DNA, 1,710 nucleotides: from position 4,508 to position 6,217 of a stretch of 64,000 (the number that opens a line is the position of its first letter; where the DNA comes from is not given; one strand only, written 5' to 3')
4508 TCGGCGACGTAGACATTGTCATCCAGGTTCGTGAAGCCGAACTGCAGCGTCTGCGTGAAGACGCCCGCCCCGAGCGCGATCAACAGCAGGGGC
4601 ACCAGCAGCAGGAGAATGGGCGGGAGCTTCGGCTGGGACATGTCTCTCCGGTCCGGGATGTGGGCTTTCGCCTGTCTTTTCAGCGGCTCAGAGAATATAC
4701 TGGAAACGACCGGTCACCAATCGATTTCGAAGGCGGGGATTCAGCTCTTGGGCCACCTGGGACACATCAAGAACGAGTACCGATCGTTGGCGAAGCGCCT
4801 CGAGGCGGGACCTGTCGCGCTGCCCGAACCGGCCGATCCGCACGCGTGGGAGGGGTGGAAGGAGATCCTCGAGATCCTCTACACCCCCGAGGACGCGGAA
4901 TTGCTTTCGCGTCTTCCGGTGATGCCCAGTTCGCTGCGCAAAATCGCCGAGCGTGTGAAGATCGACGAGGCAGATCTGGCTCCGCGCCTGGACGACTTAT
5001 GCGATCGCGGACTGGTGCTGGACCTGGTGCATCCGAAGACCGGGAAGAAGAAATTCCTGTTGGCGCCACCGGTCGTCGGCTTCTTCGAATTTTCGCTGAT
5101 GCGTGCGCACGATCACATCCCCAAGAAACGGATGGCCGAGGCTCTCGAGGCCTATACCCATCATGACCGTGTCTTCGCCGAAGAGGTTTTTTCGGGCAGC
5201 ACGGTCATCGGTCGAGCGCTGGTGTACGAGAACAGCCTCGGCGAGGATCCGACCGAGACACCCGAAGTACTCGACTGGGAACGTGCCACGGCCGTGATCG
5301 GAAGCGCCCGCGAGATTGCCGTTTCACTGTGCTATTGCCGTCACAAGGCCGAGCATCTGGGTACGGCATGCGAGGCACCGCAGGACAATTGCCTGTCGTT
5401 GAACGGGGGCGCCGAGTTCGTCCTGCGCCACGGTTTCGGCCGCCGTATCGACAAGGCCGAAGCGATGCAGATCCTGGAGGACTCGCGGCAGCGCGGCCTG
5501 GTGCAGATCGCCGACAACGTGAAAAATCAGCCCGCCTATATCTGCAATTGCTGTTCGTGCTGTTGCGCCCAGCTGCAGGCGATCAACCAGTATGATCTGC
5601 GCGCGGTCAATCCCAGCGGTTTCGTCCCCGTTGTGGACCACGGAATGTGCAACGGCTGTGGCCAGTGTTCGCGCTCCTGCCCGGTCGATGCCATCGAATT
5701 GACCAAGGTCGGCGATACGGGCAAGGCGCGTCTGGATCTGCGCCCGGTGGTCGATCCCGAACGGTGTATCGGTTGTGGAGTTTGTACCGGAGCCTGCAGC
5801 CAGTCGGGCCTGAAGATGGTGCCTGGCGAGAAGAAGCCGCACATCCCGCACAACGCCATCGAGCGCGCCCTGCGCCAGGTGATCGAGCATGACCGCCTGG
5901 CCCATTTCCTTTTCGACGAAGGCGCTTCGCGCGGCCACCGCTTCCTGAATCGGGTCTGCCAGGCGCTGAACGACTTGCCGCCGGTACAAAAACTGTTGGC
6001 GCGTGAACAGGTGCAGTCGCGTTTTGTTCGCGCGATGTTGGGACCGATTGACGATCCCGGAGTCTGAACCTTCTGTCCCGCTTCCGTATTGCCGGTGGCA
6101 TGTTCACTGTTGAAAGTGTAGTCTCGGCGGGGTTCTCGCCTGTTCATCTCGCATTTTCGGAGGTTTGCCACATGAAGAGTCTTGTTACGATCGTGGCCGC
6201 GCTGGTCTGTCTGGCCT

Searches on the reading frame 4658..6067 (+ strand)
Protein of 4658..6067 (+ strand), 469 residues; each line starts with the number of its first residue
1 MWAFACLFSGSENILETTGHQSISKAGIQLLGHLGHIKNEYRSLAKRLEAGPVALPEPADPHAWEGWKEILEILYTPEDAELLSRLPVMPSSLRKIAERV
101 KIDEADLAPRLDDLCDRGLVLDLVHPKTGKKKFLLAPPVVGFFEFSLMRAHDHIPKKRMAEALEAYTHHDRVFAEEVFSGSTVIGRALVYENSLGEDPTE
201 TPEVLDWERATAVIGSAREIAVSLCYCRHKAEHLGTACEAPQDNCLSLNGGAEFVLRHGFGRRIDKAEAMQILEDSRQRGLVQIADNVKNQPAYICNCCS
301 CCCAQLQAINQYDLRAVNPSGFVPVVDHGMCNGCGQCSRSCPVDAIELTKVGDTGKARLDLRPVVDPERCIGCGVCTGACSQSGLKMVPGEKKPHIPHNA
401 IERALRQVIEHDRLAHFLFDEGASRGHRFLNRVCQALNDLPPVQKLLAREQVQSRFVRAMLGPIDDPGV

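Call 16: search_protein_families(library=pfam, proteins=[window:4658-6067:+], max_evalue=0.0001)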
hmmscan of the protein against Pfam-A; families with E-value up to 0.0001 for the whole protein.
window:4658-6067:+ (469 aa): 7 families
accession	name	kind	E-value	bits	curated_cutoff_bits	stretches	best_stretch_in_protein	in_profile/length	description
PF00037.32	Fer4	-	5.4e-13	48.6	21.1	2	324-347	1-24/24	4Fe-4S binding domain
PF12838.12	Fer4_7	-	1.1e-09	39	27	1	331-381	2-49/52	4Fe-4S dicluster domain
PF13237.11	Fer4_10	-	3.3e-09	37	25.5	1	325-380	3-52/53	4Fe-4S dicluster domain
PF14697.11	Fer4_21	-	8.8e-09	35.8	35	0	364-398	2-36/59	4Fe-4S dicluster domain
PF12837.12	Fer4_6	-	9.6e-08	32.1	25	1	323-346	1-24/24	4Fe-4S binding domain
PF13187.11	Fer4_9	-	2.1e-07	31.3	27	1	330-383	1-50/52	4Fe-4S dicluster domain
PF12797.12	Fer4_2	-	4.2e-07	29.9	24.5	1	362-381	2-21/22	4Fe-4S binding domain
